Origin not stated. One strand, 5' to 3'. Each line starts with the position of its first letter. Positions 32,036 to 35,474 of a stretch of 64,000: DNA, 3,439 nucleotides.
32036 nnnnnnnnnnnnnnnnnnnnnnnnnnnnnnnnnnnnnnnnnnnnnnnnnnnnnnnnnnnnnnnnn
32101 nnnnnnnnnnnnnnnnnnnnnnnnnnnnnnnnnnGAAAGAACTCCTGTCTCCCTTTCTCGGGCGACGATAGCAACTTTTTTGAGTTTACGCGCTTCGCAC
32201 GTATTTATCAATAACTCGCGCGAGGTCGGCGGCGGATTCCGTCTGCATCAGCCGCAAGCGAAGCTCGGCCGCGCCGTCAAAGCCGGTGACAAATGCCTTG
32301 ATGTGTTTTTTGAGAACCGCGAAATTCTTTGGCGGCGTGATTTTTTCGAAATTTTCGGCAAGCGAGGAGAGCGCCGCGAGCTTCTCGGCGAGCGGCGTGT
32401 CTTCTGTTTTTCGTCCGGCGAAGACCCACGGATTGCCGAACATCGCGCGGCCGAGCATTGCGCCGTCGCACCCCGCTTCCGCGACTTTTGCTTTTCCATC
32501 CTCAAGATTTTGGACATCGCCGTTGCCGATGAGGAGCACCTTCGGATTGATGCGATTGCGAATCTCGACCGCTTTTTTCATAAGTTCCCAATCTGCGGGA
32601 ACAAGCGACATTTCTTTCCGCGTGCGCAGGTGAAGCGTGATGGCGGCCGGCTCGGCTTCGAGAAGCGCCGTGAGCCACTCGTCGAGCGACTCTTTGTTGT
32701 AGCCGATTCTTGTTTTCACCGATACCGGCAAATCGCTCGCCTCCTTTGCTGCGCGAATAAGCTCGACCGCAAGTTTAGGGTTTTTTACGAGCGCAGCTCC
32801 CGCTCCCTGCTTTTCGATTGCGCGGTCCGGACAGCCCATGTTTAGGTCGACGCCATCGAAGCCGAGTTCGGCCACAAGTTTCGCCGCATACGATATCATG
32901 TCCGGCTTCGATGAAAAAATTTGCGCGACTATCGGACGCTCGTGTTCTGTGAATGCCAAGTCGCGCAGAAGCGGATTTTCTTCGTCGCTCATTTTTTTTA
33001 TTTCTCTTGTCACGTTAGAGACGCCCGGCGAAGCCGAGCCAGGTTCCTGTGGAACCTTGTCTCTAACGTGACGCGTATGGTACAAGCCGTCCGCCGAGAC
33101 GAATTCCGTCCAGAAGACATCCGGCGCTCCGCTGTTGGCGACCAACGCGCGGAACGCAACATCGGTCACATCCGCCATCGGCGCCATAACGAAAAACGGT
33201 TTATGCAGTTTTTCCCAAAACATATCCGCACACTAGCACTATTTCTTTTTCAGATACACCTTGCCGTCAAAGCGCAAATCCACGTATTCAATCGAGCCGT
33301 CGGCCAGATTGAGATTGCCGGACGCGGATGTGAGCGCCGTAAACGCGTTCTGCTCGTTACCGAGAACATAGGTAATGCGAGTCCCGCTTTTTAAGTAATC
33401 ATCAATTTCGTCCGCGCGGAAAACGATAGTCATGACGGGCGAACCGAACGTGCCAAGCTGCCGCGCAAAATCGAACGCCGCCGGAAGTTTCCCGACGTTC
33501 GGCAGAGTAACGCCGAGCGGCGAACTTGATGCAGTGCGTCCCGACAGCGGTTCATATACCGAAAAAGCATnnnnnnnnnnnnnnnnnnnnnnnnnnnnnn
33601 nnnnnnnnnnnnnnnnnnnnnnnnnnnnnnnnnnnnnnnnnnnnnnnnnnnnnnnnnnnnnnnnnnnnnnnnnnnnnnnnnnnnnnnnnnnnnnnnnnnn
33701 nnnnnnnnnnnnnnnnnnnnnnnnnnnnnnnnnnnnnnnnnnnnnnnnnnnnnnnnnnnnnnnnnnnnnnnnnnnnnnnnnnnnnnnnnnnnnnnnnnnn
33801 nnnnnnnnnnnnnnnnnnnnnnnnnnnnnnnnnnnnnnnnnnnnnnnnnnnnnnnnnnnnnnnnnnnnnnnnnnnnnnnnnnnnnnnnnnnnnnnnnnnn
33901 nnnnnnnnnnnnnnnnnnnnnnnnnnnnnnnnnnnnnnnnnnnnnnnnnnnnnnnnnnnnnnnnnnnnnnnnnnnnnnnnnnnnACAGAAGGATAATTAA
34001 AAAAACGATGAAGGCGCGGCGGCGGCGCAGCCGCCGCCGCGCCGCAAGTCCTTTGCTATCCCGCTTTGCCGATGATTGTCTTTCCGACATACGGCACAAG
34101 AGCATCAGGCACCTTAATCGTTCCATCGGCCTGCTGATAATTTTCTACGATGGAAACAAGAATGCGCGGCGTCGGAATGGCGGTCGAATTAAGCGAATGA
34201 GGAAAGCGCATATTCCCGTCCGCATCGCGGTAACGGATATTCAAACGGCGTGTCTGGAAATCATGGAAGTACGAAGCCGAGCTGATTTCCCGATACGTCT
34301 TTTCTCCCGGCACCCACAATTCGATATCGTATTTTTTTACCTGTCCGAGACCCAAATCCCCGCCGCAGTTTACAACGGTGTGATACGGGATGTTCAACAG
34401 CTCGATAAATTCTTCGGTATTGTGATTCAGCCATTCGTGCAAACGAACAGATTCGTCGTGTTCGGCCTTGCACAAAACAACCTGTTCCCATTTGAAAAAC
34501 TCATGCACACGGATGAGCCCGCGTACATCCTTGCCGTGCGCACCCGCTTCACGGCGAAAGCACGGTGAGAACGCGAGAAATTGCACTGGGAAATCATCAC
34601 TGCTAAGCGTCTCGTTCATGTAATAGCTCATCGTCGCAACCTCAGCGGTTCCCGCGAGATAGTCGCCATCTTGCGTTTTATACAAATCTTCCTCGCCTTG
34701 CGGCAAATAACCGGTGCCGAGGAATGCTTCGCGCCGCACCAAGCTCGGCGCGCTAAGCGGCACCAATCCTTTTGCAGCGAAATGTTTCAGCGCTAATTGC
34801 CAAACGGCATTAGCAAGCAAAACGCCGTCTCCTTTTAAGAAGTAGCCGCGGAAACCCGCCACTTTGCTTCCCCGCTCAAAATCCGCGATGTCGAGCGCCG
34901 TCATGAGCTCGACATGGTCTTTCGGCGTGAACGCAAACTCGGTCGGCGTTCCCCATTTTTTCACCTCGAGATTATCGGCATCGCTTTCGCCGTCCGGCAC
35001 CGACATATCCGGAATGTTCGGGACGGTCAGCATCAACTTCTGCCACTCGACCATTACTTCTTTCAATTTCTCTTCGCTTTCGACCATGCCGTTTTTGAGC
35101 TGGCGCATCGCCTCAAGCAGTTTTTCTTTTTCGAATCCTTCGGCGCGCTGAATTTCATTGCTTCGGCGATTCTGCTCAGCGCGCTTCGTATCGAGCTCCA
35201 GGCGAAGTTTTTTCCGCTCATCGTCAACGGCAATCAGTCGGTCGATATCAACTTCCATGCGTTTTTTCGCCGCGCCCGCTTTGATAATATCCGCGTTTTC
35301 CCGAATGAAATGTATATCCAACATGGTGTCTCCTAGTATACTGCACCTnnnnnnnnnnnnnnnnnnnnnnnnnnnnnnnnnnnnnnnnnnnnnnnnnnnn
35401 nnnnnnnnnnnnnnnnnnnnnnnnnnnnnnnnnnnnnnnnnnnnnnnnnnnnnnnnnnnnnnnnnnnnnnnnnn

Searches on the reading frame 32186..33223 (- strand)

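Call 81: search_protein_families(library=pfam, proteins=[window:32186-33223:-], max_evalue=0.0001)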
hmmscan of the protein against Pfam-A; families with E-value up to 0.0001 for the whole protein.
window:32186-33223:- (345 aa): 1 family
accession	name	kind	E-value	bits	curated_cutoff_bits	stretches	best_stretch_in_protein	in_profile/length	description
PF01207.24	Dus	-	3.2e-58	197.7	20.4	1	13-338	2-302/311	Dihydrouridine synthase (Dus)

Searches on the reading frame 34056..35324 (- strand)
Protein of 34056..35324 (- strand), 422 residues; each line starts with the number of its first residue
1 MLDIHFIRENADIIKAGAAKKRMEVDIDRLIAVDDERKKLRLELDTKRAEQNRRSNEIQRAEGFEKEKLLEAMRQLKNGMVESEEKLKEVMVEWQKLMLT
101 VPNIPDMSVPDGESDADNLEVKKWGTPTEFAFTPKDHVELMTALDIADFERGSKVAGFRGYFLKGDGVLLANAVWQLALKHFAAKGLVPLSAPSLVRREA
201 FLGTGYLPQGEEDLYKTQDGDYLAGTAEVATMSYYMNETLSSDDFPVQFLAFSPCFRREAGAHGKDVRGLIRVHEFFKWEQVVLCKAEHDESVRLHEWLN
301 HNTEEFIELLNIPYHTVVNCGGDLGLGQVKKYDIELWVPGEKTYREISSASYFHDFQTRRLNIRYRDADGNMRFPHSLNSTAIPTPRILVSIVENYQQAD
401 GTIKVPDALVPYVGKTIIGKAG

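Call 81: search_protein_families(library=pfam, proteins=[window:34056-35324:-], max_evalue=0.0001)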
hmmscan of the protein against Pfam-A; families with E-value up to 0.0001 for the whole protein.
window:34056-35324:- (422 aa): 2 families
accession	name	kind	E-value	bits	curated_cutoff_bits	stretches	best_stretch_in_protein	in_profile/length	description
PF00587.30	tRNA-synt_2b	-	6.4e-28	98.5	29.3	1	222-396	12-179/179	tRNA synthetase class II core domain (G, H, P, S and T)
PF02403.27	Seryl_tRNA_N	-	6.5e-22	78.3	28.2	1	1-105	1-108/108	Seryl-tRNA synthetase N-terminal domain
